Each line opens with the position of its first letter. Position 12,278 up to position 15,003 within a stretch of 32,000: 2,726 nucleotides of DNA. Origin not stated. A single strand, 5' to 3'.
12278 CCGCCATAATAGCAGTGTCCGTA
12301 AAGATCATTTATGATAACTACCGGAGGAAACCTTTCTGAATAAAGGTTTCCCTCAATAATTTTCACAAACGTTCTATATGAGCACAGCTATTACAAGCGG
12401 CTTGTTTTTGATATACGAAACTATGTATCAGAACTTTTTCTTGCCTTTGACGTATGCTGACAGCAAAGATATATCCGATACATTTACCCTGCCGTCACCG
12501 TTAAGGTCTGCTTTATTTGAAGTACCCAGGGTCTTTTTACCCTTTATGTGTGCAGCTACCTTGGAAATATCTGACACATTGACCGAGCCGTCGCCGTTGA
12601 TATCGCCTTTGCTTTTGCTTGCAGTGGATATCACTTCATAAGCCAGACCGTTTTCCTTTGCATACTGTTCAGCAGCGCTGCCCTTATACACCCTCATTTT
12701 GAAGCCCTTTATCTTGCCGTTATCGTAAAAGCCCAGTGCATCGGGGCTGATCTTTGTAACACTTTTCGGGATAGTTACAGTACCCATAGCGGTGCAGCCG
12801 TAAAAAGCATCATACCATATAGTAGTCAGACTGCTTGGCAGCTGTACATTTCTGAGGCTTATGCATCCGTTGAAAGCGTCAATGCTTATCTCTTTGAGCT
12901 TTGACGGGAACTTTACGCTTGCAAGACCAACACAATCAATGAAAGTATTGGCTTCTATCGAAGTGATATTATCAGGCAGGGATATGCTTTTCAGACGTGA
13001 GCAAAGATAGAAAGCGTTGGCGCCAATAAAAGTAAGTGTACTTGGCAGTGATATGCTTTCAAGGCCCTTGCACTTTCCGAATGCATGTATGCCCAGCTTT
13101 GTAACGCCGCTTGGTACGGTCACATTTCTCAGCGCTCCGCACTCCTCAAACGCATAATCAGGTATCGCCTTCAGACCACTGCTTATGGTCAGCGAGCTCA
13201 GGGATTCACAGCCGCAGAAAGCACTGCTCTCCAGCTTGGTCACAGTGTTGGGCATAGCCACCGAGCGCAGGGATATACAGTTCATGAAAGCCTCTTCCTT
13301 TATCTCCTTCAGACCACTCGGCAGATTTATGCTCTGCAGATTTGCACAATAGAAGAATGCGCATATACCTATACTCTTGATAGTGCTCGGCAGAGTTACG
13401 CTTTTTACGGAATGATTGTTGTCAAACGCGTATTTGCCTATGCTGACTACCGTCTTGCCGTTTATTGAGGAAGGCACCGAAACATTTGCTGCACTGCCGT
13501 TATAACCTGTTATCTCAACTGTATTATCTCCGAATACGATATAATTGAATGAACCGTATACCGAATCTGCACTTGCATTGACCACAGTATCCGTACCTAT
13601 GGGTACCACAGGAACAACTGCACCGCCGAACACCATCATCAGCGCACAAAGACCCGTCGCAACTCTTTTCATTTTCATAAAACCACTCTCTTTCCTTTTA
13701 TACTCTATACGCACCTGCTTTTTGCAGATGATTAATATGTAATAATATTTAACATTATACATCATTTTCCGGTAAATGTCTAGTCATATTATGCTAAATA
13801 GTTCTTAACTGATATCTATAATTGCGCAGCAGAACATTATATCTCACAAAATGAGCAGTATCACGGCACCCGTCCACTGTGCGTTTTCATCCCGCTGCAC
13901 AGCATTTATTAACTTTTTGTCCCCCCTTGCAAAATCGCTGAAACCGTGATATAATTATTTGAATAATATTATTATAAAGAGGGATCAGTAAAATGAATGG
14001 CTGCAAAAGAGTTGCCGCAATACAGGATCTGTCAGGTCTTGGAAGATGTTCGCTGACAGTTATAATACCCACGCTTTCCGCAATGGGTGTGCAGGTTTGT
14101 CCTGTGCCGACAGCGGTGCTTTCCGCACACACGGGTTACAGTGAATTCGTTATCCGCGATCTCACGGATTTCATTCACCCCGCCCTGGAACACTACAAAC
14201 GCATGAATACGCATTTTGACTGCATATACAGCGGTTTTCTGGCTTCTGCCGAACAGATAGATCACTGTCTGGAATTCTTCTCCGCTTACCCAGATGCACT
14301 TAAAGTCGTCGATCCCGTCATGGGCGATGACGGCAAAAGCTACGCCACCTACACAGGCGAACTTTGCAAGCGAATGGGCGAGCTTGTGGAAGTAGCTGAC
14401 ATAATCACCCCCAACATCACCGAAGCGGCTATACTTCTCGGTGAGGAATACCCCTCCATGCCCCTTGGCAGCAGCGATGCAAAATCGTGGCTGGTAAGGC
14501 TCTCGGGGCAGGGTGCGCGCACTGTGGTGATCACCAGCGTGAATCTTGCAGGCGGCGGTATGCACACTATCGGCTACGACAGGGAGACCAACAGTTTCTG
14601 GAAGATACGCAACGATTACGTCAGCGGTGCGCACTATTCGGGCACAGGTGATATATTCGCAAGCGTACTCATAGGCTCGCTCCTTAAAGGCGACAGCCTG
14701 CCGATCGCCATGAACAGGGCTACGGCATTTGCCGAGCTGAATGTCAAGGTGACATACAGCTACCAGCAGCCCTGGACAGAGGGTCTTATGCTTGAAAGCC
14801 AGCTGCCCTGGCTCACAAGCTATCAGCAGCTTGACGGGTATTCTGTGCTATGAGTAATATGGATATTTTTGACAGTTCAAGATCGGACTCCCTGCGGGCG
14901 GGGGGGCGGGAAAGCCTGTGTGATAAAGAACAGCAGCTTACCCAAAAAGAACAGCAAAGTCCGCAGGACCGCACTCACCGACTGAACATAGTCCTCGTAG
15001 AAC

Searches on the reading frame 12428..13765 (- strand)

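Call 3: search_protein_families(library=pfam, proteins=[window:12428-13765:-], max_evalue=0.01)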
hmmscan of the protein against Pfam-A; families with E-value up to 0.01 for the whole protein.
window:12428-13765:- (445 aa): 6 families
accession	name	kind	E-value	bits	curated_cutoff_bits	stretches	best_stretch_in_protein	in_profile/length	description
PF13306.12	LRR_5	-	1.7e-68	228.8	27.7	2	108-235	2-126/127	BspA type Leucine rich repeat region (6 copies)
PF13855.12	LRR_8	-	7.3e-12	45.3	27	0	243-281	12-51/61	Leucine rich repeat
PF00404.24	Dockerin_1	-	2.1e-11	44.3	22.9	1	386-439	1-56/57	Dockerin type I domain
PF05725.18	FNIP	-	1.7e-05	25.3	21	0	285-316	9-39/44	FNIP Repeat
PF13202.12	EF-hand_5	-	0.0034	17.2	25.9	0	417-430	6-19/25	EF hand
PF20495.3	DUF6727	-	0.0069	16.6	22.3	0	70-183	29-134/152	Family of unknown function (DUF6727)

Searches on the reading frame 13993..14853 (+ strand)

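Call 81: search_protein_families(library=pfam, proteins=[window:13993-14853:+], max_evalue=0.00001)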
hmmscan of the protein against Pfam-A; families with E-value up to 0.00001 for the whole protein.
window:13993-14853:+ (286 aa): 2 families
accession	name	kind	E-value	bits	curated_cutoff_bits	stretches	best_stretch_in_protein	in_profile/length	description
PF08543.17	Phos_pyr_kin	-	1.5e-22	80.6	27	1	26-252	13-233/246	Phosphomethylpyrimidine kinase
PF00294.29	PfkB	-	4.2e-09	36.6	25.8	1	124-256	173-295/302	pfkB family carbohydrate kinase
